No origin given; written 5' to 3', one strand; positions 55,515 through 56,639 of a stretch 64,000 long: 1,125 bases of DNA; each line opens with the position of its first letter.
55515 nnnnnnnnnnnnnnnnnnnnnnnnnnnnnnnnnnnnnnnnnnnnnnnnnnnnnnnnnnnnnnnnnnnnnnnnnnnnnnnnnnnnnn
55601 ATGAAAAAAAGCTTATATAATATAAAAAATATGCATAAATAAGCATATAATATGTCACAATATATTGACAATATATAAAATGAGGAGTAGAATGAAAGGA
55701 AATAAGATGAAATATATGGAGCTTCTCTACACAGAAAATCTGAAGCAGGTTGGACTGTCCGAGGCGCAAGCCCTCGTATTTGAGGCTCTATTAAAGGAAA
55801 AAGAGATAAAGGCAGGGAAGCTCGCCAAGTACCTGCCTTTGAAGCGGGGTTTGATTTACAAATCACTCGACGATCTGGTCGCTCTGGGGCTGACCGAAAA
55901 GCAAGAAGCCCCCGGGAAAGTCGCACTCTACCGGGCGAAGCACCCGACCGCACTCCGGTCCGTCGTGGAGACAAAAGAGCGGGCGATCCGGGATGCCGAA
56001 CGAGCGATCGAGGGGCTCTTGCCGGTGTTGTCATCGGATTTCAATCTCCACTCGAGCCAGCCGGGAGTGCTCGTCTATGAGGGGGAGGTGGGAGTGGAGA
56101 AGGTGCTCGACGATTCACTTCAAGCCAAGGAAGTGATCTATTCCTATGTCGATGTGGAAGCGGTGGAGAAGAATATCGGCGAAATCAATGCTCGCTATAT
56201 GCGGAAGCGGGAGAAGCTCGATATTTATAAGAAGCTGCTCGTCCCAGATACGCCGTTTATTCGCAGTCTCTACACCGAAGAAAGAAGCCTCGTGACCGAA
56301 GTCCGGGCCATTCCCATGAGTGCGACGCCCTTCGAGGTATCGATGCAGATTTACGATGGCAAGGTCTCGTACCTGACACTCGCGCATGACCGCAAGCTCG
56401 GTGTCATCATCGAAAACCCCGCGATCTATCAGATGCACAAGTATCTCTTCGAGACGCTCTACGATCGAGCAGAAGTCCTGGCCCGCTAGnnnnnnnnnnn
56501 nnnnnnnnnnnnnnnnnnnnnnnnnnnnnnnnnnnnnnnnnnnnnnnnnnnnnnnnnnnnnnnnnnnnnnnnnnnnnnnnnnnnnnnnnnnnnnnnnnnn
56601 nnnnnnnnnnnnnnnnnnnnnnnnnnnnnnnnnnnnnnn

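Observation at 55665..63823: Tandem giant paralogues with variable N-terminal bodies and a conserved C-terminal GNAT-like module, bracketed by two TrmB-like regulators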

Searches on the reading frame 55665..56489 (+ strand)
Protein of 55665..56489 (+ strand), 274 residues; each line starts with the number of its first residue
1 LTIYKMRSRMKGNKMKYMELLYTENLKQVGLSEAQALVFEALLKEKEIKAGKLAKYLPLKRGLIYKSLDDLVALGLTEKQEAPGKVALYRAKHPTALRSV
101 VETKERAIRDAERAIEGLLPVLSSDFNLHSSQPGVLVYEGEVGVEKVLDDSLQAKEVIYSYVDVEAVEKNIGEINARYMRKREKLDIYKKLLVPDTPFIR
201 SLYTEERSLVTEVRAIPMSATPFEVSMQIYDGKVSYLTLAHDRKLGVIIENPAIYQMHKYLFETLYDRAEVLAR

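Call 4: search_protein_families(library=pfam, proteins=[window:55665-56489:+], max_evalue=1)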
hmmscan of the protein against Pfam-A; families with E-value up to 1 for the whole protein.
window:55665-56489:+ (274 aa): 3 families
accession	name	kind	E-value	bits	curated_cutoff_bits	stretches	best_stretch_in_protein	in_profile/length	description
PF01978.25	TrmB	-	1.5e-10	41.2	25.6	1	26-94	1-67/68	Sugar-specific transcriptional regulator TrmB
PF12802.13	MarR_2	-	0.0035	17.9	27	1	30-84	2-57/61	MarR family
PF12970.12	DUF3858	-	0.085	13.4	27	1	166-213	59-106/116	Domain of Unknown Function with PDB structure (DUF3858)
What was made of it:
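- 55707..56489 (+): TrmB1: TrmBL2-like winged-helix DNA-binding protein, the conserved convergent partner. The maximal ORF starts at the TTG at 55665. The probable start is M15 at 55707 or M18 at 55716. Pfam TrmB E 1.5e-10 (call 4).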

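Call 50: search_solved_structures(query=window:55665-56486:+, max_evalue=1, show_alignments=1)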
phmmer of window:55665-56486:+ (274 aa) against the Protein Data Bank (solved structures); distinct sequences matched with E-value up to 1: 4.
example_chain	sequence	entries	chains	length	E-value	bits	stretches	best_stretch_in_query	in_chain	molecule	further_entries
6cmv_A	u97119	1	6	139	0.11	15.3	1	18-85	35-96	Transcriptional regulator Lrs14-like protein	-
2oqg_A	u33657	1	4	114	0.52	13.1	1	46-118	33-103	Possible transcriptional regulator, ArsR family protein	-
3c4r_A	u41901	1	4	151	0.68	12.7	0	75-115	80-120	Uncharacterized protein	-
8za5_A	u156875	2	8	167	0.92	12.3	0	16-81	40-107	MarR-family transcriptional regulator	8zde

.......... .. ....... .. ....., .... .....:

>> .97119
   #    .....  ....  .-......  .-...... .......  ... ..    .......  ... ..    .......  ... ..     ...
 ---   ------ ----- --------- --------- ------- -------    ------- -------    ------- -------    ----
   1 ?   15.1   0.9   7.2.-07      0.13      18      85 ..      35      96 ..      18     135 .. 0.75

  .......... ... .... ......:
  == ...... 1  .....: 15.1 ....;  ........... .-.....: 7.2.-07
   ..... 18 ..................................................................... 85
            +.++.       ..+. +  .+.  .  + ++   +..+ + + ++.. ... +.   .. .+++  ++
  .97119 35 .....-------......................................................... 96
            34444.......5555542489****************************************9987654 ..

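Call 51: search_protein_families(library=ncbifam, proteins=[window:55665-56489:+], max_evalue=0.1)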
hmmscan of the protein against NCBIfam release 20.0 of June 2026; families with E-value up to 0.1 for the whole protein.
window:55665-56489:+ (274 aa): 3 families
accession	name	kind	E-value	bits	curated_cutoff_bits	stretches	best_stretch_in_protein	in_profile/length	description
NF053606.1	Sta1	subfamily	3.8e-06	26.9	80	1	30-83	17-70/100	Sta1 family transcriptional regulator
NF040939.2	trans_reg_lrs14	equivalog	0.00045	20.2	90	1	30-83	18-72/103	Lrs14 family HTH-type transcriptional regulator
TIGR01884.1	cas_HTH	subfamily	0.013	14.9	60.2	1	28-82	137-191/202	CRISPR-associated CARF protein Csa3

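Call 55: find_related_loci(query=A6, collection=metagenome_contigs, flank=5000)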
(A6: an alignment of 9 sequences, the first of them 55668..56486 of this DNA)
Query A6 (273 aa) in metagenome_contigs; peptide patterns used: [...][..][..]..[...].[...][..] (x = any residue, [..] = any of these).
409 stretches matched a pattern; 236 encode a relative of the query (tblastn E <= 1e-3); the best 80 are kept; 80 distinct loci.
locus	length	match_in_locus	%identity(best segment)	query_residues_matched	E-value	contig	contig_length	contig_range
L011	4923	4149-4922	72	11-268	3e-127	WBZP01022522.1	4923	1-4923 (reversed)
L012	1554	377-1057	83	21-247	2e-135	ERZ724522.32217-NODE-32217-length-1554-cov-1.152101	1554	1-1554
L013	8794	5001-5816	68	6-273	3e-121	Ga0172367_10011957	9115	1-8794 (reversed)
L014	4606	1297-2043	54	21-268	2e-81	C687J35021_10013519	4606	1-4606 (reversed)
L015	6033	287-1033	54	21-268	2e-81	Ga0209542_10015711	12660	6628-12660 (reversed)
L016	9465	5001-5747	54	21-268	2e-81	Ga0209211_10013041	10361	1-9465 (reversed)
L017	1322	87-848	48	15-266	1e-75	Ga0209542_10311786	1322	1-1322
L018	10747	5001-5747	49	20-268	1e-70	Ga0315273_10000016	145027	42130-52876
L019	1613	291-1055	44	12-270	1e-72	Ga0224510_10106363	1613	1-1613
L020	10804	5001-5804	45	4-271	3e-68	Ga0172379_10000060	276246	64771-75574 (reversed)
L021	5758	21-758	45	20-265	3e-67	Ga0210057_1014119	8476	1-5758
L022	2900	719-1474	45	21-271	1e-67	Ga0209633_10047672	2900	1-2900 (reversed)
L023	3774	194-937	46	14-261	4e-66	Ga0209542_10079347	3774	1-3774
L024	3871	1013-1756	46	14-261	6e-66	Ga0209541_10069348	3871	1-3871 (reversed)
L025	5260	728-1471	46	14-261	6e-66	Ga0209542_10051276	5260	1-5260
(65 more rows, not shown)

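Call 69: search_solved_structures(query=A6, max_evalue=1, show_alignments=1)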
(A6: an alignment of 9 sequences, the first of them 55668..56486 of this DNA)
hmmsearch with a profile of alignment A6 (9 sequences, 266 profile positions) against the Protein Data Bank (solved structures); distinct sequences matched with E-value up to 1: 14.
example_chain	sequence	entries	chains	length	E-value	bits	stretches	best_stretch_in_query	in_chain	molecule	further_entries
5box_A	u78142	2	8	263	0.0016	21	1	18-253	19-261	Putative HTH-type transcriptional regulator TrmBL2 | TrmBL2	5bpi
5bpd_A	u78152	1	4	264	0.0017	21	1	18-253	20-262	TrmBL2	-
5bqt_A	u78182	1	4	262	0.0022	20.6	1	18-253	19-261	Putative HTH-type transcriptional regulator TrmBL2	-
4xrf_A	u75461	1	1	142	0.0082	18.7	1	1-95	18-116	Transcriptional regulator, MarR family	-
9vg2_A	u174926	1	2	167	0.013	18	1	5-67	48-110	MarR-family transcriptional regulator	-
8za5_A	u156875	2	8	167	0.015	17.8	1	5-67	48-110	MarR-family transcriptional regulator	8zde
2fbi_A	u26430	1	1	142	0.016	17.8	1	4-65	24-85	probable transcriptional regulator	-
7el2_A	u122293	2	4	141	0.062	15.8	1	2-65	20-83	Homoprotocatechuate degradation operon regulator HpaR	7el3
2oqg_A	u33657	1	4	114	0.089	15.3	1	28-69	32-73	Possible transcriptional regulator, ArsR family protein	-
1ku9_A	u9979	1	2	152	0.12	14.9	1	11-98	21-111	hypothetical protein MJ223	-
6cmv_A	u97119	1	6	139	0.12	14.9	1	12-66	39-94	Transcriptional regulator Lrs14-like protein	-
5aip_A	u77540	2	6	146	0.22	14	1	2-103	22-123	TRANSCRIPTIONAL REGULATOR, MARR FAMILY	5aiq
7wxz_A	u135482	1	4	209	0.4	13.2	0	78-110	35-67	Spike protein S2'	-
3bj6_A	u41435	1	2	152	0.85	12.1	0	12-68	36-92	Transcriptional regulator, MarR family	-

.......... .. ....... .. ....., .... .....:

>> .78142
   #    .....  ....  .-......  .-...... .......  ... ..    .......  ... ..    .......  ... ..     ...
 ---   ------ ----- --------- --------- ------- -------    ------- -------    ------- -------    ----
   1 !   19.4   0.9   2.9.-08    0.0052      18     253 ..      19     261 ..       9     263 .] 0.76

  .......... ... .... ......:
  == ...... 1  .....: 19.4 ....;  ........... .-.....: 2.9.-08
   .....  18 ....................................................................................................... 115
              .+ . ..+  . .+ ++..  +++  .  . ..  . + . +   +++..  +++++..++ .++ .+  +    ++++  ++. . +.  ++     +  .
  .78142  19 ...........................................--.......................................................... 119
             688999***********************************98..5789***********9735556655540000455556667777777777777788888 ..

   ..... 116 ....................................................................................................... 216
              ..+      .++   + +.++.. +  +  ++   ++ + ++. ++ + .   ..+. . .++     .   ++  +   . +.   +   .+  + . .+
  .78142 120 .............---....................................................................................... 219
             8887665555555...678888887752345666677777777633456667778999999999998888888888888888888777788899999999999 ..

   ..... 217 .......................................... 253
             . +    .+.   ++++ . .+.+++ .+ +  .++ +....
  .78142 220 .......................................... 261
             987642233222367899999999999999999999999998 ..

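Call 75: search_protein_families(library=padloc, proteins=[window:55665-56489:+], max_evalue=0.01)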
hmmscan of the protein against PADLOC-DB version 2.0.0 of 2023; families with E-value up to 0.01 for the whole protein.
window:55665-56489:+ (274 aa): 5 families
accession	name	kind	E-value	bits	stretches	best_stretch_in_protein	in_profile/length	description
PDLC01863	CARF3--CARF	-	0.00018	19.3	1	28-85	114-170/182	-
PDLC01434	CasR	-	0.00027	18.8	1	26-85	121-179/191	"CAS-I,CAS-II,CAS-III,CAS-IV,CAS-V,CAS-VI; associated_signaling"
PDLC01858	CARF3--CARF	-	0.0015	16.4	1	8-81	119-191/204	-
PDLC01438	Csa3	-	0.002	16.2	1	26-125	141-223/305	"CAS-I,CAS-II,CAS-III,CAS-IV,CAS-V,CAS-VI; associated_signaling"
PDLC01268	CasR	-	0.0075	14.3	0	25-80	120-169/179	"CAS-I,CAS-II,CAS-III,CAS-IV,CAS-V,CAS-VI; associated_signaling"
